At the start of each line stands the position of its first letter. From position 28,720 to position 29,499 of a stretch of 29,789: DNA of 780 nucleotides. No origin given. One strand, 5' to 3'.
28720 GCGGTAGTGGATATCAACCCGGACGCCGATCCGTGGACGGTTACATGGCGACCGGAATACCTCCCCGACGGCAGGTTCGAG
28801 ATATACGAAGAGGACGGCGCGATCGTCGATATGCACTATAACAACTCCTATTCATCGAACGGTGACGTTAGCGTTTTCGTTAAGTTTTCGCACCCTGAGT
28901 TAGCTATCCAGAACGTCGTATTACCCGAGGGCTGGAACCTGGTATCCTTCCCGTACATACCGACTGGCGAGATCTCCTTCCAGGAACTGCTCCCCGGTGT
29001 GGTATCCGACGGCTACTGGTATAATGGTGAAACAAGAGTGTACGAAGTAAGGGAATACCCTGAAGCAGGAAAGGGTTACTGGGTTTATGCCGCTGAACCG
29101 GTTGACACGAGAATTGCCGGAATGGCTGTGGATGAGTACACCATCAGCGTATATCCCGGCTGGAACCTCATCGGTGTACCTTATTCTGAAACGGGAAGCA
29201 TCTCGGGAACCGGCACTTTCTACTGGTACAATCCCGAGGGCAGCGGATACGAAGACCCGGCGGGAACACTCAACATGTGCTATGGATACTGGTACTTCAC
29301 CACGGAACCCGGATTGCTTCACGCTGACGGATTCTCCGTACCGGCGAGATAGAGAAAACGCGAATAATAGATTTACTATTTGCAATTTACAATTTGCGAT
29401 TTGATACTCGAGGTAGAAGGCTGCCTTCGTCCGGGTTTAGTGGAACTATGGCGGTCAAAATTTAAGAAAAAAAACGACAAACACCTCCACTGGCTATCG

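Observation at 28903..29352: Unassigned, internally duplicated C-terminal module (GWNL[IV]S...GYW, twice) shared by two unrelated large secreted proteins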

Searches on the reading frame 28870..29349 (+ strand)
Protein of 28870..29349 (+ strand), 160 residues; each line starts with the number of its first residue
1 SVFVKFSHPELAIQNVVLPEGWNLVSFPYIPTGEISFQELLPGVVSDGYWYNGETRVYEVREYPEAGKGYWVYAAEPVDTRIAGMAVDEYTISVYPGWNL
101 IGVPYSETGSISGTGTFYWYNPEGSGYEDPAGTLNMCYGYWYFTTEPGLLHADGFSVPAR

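Call 4: search_protein_families(library=pfam, proteins=[window:28870-29349:+], max_evalue=1)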
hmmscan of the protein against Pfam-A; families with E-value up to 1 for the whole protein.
window:28870-29349:+ (160 aa): 0 families

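Call 5: search_protein_families(library=ncbifam, proteins=[window:28870-29349:+], max_evalue=1)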
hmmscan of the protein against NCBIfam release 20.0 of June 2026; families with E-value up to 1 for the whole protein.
window:28870-29349:+ (160 aa): 0 families

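Call 9: find_homologous_proteins(query=window:28903-29349:+, max_evalue=0.001)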
Query window:28903-29349:+ (149 aa): 6 proteins with E <= 0.001 among 49 candidates.
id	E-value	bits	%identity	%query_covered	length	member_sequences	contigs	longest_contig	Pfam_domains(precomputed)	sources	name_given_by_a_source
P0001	5.4e-7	48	39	57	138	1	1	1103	-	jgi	jgi:hypothetical protein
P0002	4.1e-5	41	31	83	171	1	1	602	-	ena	-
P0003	1.2e-4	40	30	88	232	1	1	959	-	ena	-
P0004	1.6e-4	39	33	54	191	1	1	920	-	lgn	-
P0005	4.3e-4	38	30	87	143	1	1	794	-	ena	-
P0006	6.5e-4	37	33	89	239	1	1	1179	-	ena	-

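Call 10: search_solved_structures(query=window:28870-29349:+, max_evalue=10)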
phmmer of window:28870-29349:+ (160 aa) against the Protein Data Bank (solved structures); distinct sequences matched with E-value up to 10: 0.

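Call 18: search_protein_families(library=pfam, proteins=[P0001, P0002, P0003, P0004, P0005, P0006], max_evalue=10)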
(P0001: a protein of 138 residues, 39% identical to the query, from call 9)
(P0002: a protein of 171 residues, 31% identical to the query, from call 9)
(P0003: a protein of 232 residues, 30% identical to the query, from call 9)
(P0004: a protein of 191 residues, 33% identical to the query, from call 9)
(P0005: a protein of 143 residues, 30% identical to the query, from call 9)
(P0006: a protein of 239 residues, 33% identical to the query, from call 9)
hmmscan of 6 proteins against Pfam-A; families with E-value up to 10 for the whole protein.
P0001 (138 aa): 1 family
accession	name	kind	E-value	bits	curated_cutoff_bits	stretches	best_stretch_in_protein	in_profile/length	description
PF18708.6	MapZ_C2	-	0.051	14.3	27.6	1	33-78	39-90/94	MapZ extracellular C-terminal domain 2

P0002 (171 aa): 0 families

P0003 (232 aa): 0 families

P0004 (191 aa): 1 family
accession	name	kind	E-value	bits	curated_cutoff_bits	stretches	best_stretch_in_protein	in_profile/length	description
PF13584.12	BatD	-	0.15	13.1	24.1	1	16-50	37-72/92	BatD DUF11 like domain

P0005 (143 aa): 0 families

P0006 (239 aa): 1 family
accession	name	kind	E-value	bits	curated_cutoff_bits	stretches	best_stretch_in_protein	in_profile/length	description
PF16967.11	TcfC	-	0.25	11.4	29.4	1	60-92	30-57/68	E-set like domain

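Call 21: search_protein_representatives(alignment_id=A1)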
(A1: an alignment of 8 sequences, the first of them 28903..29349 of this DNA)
Query: 8 sequences, 188 profile positions. Proteins with E-value up to 0.001 (for the whole library): 26226; up to 1e-10: 11192; up to 1e-30: 95. The best 150 are listed.
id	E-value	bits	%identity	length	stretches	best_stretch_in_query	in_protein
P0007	5.5e-74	264.1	-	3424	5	40-180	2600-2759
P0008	2.3e-66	239.2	-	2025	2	45-187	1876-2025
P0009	3.0e-62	225.8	-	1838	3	46-184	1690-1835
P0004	3.8e-62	225.5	-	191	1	1-182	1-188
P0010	1.2e-61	223.8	-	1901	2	43-187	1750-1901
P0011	2.5e-54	200.0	-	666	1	38-188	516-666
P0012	2.0e-51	190.5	-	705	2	10-183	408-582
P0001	1.0e-49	184.9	-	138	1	45-184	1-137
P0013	1.3e-46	174.9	-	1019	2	40-184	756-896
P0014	1.2e-43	165.1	-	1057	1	7-183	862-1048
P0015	1.2e-42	161.9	-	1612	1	8-185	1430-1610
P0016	1.4e-42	161.7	-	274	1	45-186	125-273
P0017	1.5e-42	161.6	-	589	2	33-182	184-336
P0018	2.5e-42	160.9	-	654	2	26-183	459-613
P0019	4.1e-42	160.2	-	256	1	41-186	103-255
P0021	1.7e-41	158.1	-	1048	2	33-186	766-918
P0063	3.7e-32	127.7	-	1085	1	3-185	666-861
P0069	8.2e-32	126.6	-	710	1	40-185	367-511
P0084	2.9e-31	124.8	-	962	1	4-185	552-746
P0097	8.8e-31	123.2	-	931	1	18-182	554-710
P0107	1.7e-30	122.3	-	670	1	29-184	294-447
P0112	1.8e-30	122.2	-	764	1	39-183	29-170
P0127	3.5e-30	121.2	-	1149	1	41-182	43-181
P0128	3.8e-30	121.2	-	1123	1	6-186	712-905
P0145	7.3e-30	120.2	-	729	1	33-185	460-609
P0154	9.8e-30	119.8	-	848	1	36-183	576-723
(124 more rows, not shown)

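Call 24: search_protein_families(library=pfam, proteins=[P0063, P0084, P0097, P0107, P0128, P0013, P0021, P0145, P0154, P0069], max_evalue=0.01)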
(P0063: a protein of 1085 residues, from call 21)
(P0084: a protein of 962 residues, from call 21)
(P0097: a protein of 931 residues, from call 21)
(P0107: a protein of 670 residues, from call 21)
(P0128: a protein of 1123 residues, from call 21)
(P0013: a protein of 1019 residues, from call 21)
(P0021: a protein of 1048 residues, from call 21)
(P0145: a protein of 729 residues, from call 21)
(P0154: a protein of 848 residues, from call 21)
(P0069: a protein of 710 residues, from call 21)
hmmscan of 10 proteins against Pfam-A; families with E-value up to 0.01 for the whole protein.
P0063 (1085 aa): 7 families
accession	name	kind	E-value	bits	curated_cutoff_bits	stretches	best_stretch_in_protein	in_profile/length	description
PF14870.12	PSII_BNR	-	5.6e-24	85.4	27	3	455-539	9-95/303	Photosynthesis system II assembly factor YCF48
PF18962.6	Por_Secre_tail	-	3.8e-10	40.3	27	1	1001-1068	2-66/75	Secretion system C-terminal sorting domain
PF16656.11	Pur_ac_phosph_N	-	1.2e-05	26.2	30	1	199-276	8-85/93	Purple acid Phosphatase, N-terminal domain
PF15902.12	Sortilin-Vps10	-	2.4e-05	23.8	33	0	403-472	2-76/446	Sortilin, neurotensin receptor 3,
PF00041.27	fn3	-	0.00015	22.3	25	1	240-279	43-80/84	Fibronectin type III domain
PF13860.13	FlgD_ig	-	0.00017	22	27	1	1009-1067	12-76/79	FlgD Ig-like domain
PF04151.21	PPC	-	0.00058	21.1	25.9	1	80-147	1-67/70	Bacterial pre-peptidase C-terminal domain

P0084 (962 aa): 4 families
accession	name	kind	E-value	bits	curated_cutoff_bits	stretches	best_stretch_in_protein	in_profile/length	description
PF18962.6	Por_Secre_tail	-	4.4e-11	43.4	27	1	884-959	2-74/75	Secretion system C-terminal sorting domain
PF16561.11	AMPK1_CBM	-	6.3e-07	29.9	26.8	0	377-424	11-55/85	Glycogen recognition site of AMP-activated protein kinase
PF13860.13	FlgD_ig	-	0.00018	21.8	27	1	893-948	11-74/79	FlgD Ig-like domain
PF13585.12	CHU_C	-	0.00025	21.5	27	1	898-957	23-81/86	CHU_C Type IX secretion signal domain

P0097 (931 aa): 3 families
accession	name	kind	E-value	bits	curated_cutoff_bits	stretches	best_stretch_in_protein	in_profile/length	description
PF01433.26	Peptidase_M1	-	6e-34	118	27.7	1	274-472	8-218/218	Peptidase family M1 domain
PF17900.6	Peptidase_M1_N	-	1.1e-16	61.9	25.8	1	67-228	4-186/186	Peptidase M1 N-terminal domain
PF18962.6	Por_Secre_tail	-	3.4e-10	40.5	27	1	853-923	2-72/75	Secretion system C-terminal sorting domain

P0107 (670 aa): 3 families
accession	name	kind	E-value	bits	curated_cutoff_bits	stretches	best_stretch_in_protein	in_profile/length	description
PF04389.22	Peptidase_M28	-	1.1e-37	130.1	21.3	1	99-296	1-192/193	Peptidase family M28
PF18962.6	Por_Secre_tail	-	1.4e-08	35.3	27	1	592-666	2-73/75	Secretion system C-terminal sorting domain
PF01546.33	Peptidase_M20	-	2e-05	25.1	24.6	1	129-262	30-113/206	Peptidase family M20/M25/M40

P0128 (1123 aa): 4 families
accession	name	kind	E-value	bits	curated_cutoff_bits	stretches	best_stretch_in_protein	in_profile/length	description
PF13860.13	FlgD_ig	-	7.3e-06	26.3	27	1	1064-1102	16-55/79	FlgD Ig-like domain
PF18962.6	Por_Secre_tail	-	9.7e-05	23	27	1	1052-1084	2-34/75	Secretion system C-terminal sorting domain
PF00041.27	fn3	-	0.00038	21.1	25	1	68-153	2-68/84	Fibronectin type III domain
PF22544.2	HYDIN_VesB_CFA65-like_Ig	-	0.0045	17.6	25.5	0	454-507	39-91/100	HYDIN/CFA65/VesB-like, Ig-like domain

P0013 (1019 aa): 2 families
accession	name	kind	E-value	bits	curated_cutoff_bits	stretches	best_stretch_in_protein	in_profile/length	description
PF18962.6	Por_Secre_tail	-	4.8e-08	33.6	27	1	941-1015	2-73/75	Secretion system C-terminal sorting domain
PF17936.7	Big_6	-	0.0022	18.6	27.6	1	519-559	33-75/83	Bacterial Ig domain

P0021 (1048 aa): 5 families
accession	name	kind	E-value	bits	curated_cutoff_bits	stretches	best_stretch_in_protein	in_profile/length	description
PF24247.1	DUF7450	-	3.3e-41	141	27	1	308-455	1-151/151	Repeat of unknown function (DUF7450)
PF13385.13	Laminin_G_3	-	3.5e-22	79.6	27.6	1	73-231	3-150/151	Concanavalin A-like lectin/glucanases superfamily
PF18962.6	Por_Secre_tail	-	1.2e-06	29.1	27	1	963-1029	2-65/75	Secretion system C-terminal sorting domain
PF02210.31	Laminin_G_2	-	0.0001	23.2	22.9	1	122-203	22-97/126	Laminin G domain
PF07953.20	Toxin_R_bind_N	-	0.001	19.3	23.8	1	66-179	28-146/191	Clostridium neurotoxin, N-terminal receptor binding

P0145 (729 aa): 2 families
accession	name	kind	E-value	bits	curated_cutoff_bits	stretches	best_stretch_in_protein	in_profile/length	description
PF07995.17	GSDH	-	8.4e-42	144.1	25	1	30-325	3-287/332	Glucose / Sorbosone dehydrogenase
PF18962.6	Por_Secre_tail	-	2.5e-07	31.3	27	1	651-727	2-75/75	Secretion system C-terminal sorting domain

P0154 (848 aa): 2 families
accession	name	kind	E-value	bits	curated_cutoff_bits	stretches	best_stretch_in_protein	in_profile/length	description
PF04015.17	DUF362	-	1.9e-15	57.9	24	1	321-424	101-199/200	Domain of unknown function (DUF362)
PF18962.6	Por_Secre_tail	-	3.1e-07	31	27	1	770-844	2-73/75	Secretion system C-terminal sorting domain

P0069 (710 aa): 1 family
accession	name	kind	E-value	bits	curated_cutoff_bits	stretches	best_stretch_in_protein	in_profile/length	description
PF16318.11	DUF4957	-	0.0088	16.3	30.8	0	178-248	72-141/142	Domain of unknown function (DUF4957)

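Call 25: search_protein_families(library=ncbifam, proteins=[P0063, P0084, P0097, P0107, P0128, P0013, P0021, P0145, P0154, P0069], max_evalue=0.01)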
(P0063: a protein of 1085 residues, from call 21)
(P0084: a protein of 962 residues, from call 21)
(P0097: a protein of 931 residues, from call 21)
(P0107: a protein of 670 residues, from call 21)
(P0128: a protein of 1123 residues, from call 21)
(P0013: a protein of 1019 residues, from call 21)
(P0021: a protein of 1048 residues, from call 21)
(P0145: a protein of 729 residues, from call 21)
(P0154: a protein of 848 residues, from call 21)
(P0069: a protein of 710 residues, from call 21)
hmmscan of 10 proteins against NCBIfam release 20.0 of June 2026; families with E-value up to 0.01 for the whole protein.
P0063 (1085 aa): 4 families
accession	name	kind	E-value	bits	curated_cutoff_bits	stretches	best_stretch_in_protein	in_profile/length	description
NF010237.0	PRK13684.1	equivalog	1e-23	83.9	326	2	455-540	37-123/334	photosynthesis system II assembly factor Ycf48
NF045728.1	glycosyl_F510_1955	equivalog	5.5e-15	55.3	175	3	404-545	74-217/246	F510_1955 family glycosylhydrolase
NF052323.1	T9SSA_dep_M6i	equivalog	2.3e-11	42.4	600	1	999-1070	959-1030/1043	T9SS-dependent M6-like inactivated metalloprotease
TIGR04183.1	Por_Secre_tail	domain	5.2e-09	36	23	1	1001-1075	2-67/72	T9SS type A sorting domain-containing protein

P0084 (962 aa): 3 families
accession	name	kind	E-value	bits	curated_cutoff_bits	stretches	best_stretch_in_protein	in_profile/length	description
TIGR04183.1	Por_Secre_tail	domain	6.4e-12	45.3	23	1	884-959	2-70/72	T9SS type A sorting domain-containing protein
NF052323.1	T9SSA_dep_M6i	equivalog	4.2e-09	34.9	600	1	883-956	960-1033/1043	T9SS-dependent M6-like inactivated metalloprotease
NF038113.1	T9SSA_dep_M36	equivalog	4.3e-07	28.5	885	1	879-959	791-867/869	T9SS-dependent M36 family metallopeptidase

P0097 (931 aa): 5 families
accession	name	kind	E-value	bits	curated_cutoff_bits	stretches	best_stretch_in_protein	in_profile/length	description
TIGR02412.1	pepN_strep_liv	equivalog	1.5e-29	102.9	591.2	1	158-485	117-451/832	aminopeptidase N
TIGR02411.1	leuko_A4_hydro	equivalog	5.7e-20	71.6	761.7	1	123-481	80-447/600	leukotriene-A(4) hydrolase/aminopeptidase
TIGR02414.1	pepN_proteo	equivalog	2.3e-15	55.8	718.2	1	104-517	54-477/868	aminopeptidase N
TIGR04183.1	Por_Secre_tail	domain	1.4e-09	37.8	23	1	853-924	2-69/72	T9SS type A sorting domain-containing protein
NF038113.1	T9SSA_dep_M36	equivalog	1.3e-06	26.8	885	1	832-924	779-863/869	T9SS-dependent M36 family metallopeptidase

P0107 (670 aa): 9 families
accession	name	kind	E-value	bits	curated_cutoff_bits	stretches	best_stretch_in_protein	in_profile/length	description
NF045908.1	AminopepLapALeg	equivalog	2.8e-21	75.8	600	1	111-298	204-391/396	aminopeptidase LapA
TIGR04183.1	Por_Secre_tail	domain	2e-11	43.7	23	1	592-666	2-69/72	T9SS type A sorting domain-containing protein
NF007568.0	PRK10199.1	equivalog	1.2e-08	34.6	298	1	96-196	96-206/346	aminopeptidase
NF052323.1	T9SSA_dep_M6i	equivalog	1.5e-07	29.8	600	1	576-669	947-1037/1043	T9SS-dependent M6-like inactivated metalloprotease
NF038113.1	T9SSA_dep_M36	equivalog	6.6e-07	27.9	885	1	587-667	791-867/869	T9SS-dependent M36 family metallopeptidase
NF006771.0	PRK09290.1-5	subfamily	1.3e-05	23.9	399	1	63-177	29-142/413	allantoate amidohydrolase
TIGR01883.1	PepT-like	hypoth_equivalog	0.00015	20.9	274.25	1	125-177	92-144/361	peptidase T-like protein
NF005913.0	PRK07906.1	subfamily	0.0012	17.6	382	1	65-125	35-95/442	hypothetical protein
NF058540.1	Ncarbamyl_ErtE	equivalog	0.0012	17.5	520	1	61-167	30-130/418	N-carbamyl-l-glutamate amidohydrolase ErtE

P0128 (1123 aa): 1 family
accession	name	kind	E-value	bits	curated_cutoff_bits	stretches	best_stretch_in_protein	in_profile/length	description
TIGR04183.1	Por_Secre_tail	domain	5.9e-07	29.4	23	1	1052-1105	2-53/72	T9SS type A sorting domain-containing protein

P0013 (1019 aa): 5 families
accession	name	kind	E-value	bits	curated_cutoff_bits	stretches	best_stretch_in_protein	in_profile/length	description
TIGR04183.1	Por_Secre_tail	domain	1.4e-09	37.7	23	1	941-1016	2-70/72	T9SS type A sorting domain-containing protein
NF052323.1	T9SSA_dep_M6i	equivalog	1.5e-07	29.8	600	1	940-1007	960-1027/1043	T9SS-dependent M6-like inactivated metalloprotease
NF038113.1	T9SSA_dep_M36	equivalog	0.00018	19.8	885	1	939-1017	794-868/869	T9SS-dependent M36 family metallopeptidase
TIGR03804.1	para_beta_helix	repeat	0.0017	18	19.45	0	378-404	8-32/44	parallel beta-helix repeat protein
TIGR04247.1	NosD_copper_fam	subfamily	0.0021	16.7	300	0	190-271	235-295/377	nitrous oxide reductase family maturation protein NosD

P0021 (1048 aa): 3 families
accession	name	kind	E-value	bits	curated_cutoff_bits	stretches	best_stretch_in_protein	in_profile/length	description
NF052521.1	TafC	equivalog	3.7e-08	32.9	410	1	62-241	189-366/373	TafC family fimbrial protein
TIGR04183.1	Por_Secre_tail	domain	2.5e-07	30.6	23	1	963-1028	2-60/72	T9SS type A sorting domain-containing protein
NF052323.1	T9SSA_dep_M6i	equivalog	2.5e-06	25.8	600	1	963-1039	961-1037/1043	T9SS-dependent M6-like inactivated metalloprotease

P0145 (729 aa): 4 families
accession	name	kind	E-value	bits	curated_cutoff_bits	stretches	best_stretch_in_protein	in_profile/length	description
TIGR03606.1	non_repeat_PQQ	subfamily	1.5e-23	83.3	434.55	1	42-264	41-274/454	glucose/sorbosone family PQQ-dependent dehydrogenase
TIGR04183.1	Por_Secre_tail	domain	2e-09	37.3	23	1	651-727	2-71/72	T9SS type A sorting domain-containing protein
NF052323.1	T9SSA_dep_M6i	equivalog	1.5e-06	26.5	600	1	650-716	960-1026/1043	T9SS-dependent M6-like inactivated metalloprotease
NF038113.1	T9SSA_dep_M36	equivalog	4.4e-05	21.8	885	1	621-727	765-868/869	T9SS-dependent M36 family metallopeptidase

P0154 (848 aa): 3 families
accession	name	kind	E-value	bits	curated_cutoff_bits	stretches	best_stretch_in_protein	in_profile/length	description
TIGR04183.1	Por_Secre_tail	domain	3.2e-09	36.6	23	1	770-845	2-70/72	T9SS type A sorting domain-containing protein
NF038113.1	T9SSA_dep_M36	equivalog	5.6e-07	28.1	885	1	765-846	791-868/869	T9SS-dependent M36 family metallopeptidase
NF052323.1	T9SSA_dep_M6i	equivalog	0.00011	20.3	600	1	769-835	960-1026/1043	T9SS-dependent M6-like inactivated metalloprotease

P0069 (710 aa): 0 families

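Call 36: predict_structure(alignment_id=A2)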
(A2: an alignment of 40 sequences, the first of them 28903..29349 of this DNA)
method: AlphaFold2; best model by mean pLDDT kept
length: 149 residues; sequences in the alignment: 40
mean_pLDDT: 91.5   pTM: 0.86
mean pLDDT of the five models: 91.5, 91.0, 90.8, 90.7, 90.5
residues with pLDDT >= 90: 120; 70-90: 19; 50-70: 8; < 50: 2
segments of 3 or more residues with pLDDT < 50: none
pLDDT, mean of each block of 10 residues (from residue 1): 94 96 95 97 98 97 97 93 97 75 90 91 91 95 62
secondary structure, 60 per line:
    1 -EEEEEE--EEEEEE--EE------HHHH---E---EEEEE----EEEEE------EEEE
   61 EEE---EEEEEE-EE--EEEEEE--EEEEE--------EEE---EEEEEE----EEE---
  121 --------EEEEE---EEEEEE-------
elements in order: E2-7 E10-15 H26-29 E37-41 E46-50 E57-63 E67-72 E78-83 E86-90 E99-101 E105-110 E115-117 E129-133 E137-142

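Call 44: fold_search(model_id=the predicted structure, library=pdb)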
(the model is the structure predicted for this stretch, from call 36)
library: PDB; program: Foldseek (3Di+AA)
matches with E <= 10: 428; with E <= 0.001: 0
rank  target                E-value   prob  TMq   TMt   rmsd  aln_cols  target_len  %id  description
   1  4x6r_B                1.2e-01  0.25  0.26  0.15  22.8       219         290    9  An Isoform-specific Myristylation Switch Targets RIIb PKA Holoenzymes to Membranes (released 2015-07-22)
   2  9ede_B                1.7e-01  0.16  0.22  0.16  19.5       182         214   13  Reset Type-I Protein Kinase A Holoenzyme (released 2025-04-23)
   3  5vg3_B                3.4e-01  0.20  0.28  0.13  18.0       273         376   10  Structure of Oxalate Decarboxylase from Bacillus subtilis at pH 4.6 (released 2017-10-18)
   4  2xy1                  3.4e-01  0.03  0.12  0.10  22.4       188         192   10  CRYSTAL STRUCTURE OF NCAM2 IG3-4 (released 2011-02-23)
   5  4mx3_A                5.1e-01  0.13  0.25  0.15  19.1       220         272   10  Crystal Structure of PKA RIalpha Homodimer (released 2014-01-15)
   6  3qsq                  5.1e-01  0.02  0.10  0.08  18.1       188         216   14  Crystal structure of the projection domain of the human astrovirus capsid protein (released 2011-07-20)
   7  2vvf_A                5.3e-01  0.12  0.24  0.15  17.7       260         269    8  Crystal structure of the major capsid protein P2 from Bacteriophage PM2 (released 2008-09-16)
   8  8pd8_A                5.3e-01  0.08  0.19  0.04  16.9       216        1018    8  cAMP-bound SpSLC9C1 in lipid nanodiscs, dimer (released 2023-11-08)
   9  8otx_A                5.9e-01  0.10  0.23  0.05  17.7       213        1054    9  Cryo-EM structure of Strongylocentrotus purpuratus sperm-specific Na+/H+ exchanger SLC9C1 in nanodisc (released 2023-11-01)
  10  8u7d_A                6.9e-01  0.11  0.23  0.05  17.6       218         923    8  R399A mutant of sea urchin SLC9C1 at pH 6 in Na+ - Relaxed state (released 2025-03-26)
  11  5vg3_A                7.6e-01  0.13  0.28  0.13  17.1       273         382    9  Structure of Oxalate Decarboxylase from Bacillus subtilis at pH 4.6 (released 2017-10-18)
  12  4e2q_A                7.6e-01  0.09  0.22  0.15  17.1       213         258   11  Crystal Structure of (S)-Ureidoglycine Aminohydrolase from Arabidopsis thaliana (released 2012-04-18)
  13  3x0t_B                8.9e-01  0.35  0.29  0.37   8.3       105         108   11  Crystal structure of PirA (released 2015-08-26)
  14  8pd9                  9.8e-01  0.06  0.19  0.05  16.5       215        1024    8  cAMP-bound SpSLC9C1 in lipid nanodiscs, protomer state 1 (released 2023-11-08)
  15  9guh                  1.0e+00  0.30  0.26  0.20   9.0        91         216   10  Crystal structure of NtcA from S. elongatus in apo form B (released 2025-03-12)
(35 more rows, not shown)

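Call 50: search_protein_families(library=pfam, alignment_id=A3, max_evalue=0.0001)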
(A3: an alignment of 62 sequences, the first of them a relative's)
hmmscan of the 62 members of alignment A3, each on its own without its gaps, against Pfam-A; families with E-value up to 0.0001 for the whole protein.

A. member 1, P0011 (666 aa): 2 families
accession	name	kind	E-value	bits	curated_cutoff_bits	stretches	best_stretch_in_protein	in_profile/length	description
PF13229.12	Beta_helix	-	1.9e-14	54.1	25.9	2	106-293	2-157/158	Right handed beta helix region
PF05048.19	NosD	-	1.1e-05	25.4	23.6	1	138-316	16-173/212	Periplasmic copper-binding protein (NosD)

B. families by the number of members that match (of 62 scanned): 76 families (the first 25 are shown)
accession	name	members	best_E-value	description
PF18962.6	Por_Secre_tail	10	1e-10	Secretion system C-terminal sorting domain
PF09479.16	Flg_new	5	3.2e-45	Listeria-Bacteroides repeat domain (List_Bact_rpt)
PF13620.12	CarboxypepD_reg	4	4.3e-31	Carboxypeptidase regulatory-like domain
PF06739.17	SBBP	4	4.3e-23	Beta-propeller repeat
PF13860.13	FlgD_ig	4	9e-10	FlgD Ig-like domain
PF13229.12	Beta_helix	3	3e-34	Right handed beta helix region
PF18998.6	Flg_new_2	3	1.3e-31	Divergent InlB B-repeat domain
PF05048.19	NosD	3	8.2e-17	Periplasmic copper-binding protein (NosD)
PF25390.1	WD40_RLD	2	1.6e-119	RCC1-like domain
PF00415.24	RCC1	2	5.7e-88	Regulator of chromosome condensation (RCC1) repeat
PF13540.12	RCC1_2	2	1.6e-66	Regulator of chromosome condensation (RCC1) repeat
PF09603.15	Fib_succ_major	2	2.2e-52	Fibrobacter succinogenes major domain (Fib_succ_major)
PF13306.12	LRR_5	2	2.7e-48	BspA type Leucine rich repeat region (6 copies)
PF01436.27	NHL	2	1.3e-45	NHL repeat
PF20009.4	GEVED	2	9.4e-35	GEVED domain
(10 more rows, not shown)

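Call 51: search_protein_families(library=ncbifam, alignment_id=A3, max_evalue=0.0001)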
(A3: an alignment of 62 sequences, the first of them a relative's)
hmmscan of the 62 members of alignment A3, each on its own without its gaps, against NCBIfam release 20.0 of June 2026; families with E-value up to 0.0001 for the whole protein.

A. member 1, P0011 (666 aa): 1 family
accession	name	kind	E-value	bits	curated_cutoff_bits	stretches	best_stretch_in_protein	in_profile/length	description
NF041518.1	choice_anch_Q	domain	3.5e-07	30.4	25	1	460-514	12-57/58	choice-of-anchor Q domain-containing protein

B. families by the number of members that match (of 62 scanned): 38 families (the first 25 are shown)
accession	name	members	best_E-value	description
TIGR04183.1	Por_Secre_tail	12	2.1e-14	T9SS type A sorting domain-containing protein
NF052323.1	T9SSA_dep_M6i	9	8.5e-10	T9SS-dependent M6-like inactivated metalloprotease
NF033707.1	T9SS_sortase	6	1.3e-09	type IX secretion system sortase PorU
NF038113.1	T9SSA_dep_M36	5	6.3e-08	T9SS-dependent M36 family metallopeptidase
NF035926.1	scyF_NHL_VPEP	2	8.7e-74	scytonemin biosynthesis PEP-CTERM protein ScyF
TIGR02145.1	Fib_succ_major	2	6.6e-58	FISUMP domain-containing protein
NF047494.1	Lepto_SBBP_lipo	2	1.1e-30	SBBP repeat beta-propeller lipoprotein, LipL53 family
NF033189.1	internalin_A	2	1.5e-21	class 1 internalin InlA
NF012200.0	choice_anch_D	2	2.1e-20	choice-of-anchor D domain-containing protein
TIGR02543.1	List_Bact_rpt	2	1.9e-16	TIGR02543 family repeat protein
NF033206.1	ScyE_fam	2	8.2e-16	ScyD/ScyE family protein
NF041518.1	choice_anch_Q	2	1.9e-15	choice-of-anchor Q domain-containing protein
TIGR04275.1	beta_prop_Msarc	2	8e-13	beta-propeller repeat protein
NF047780.1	LIC12708_fam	2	4.8e-12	LIC_12708 family protein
NF047961.1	adhesin_HupY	2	1.8e-10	leucine-rich repeat adhesin HupY/LrrG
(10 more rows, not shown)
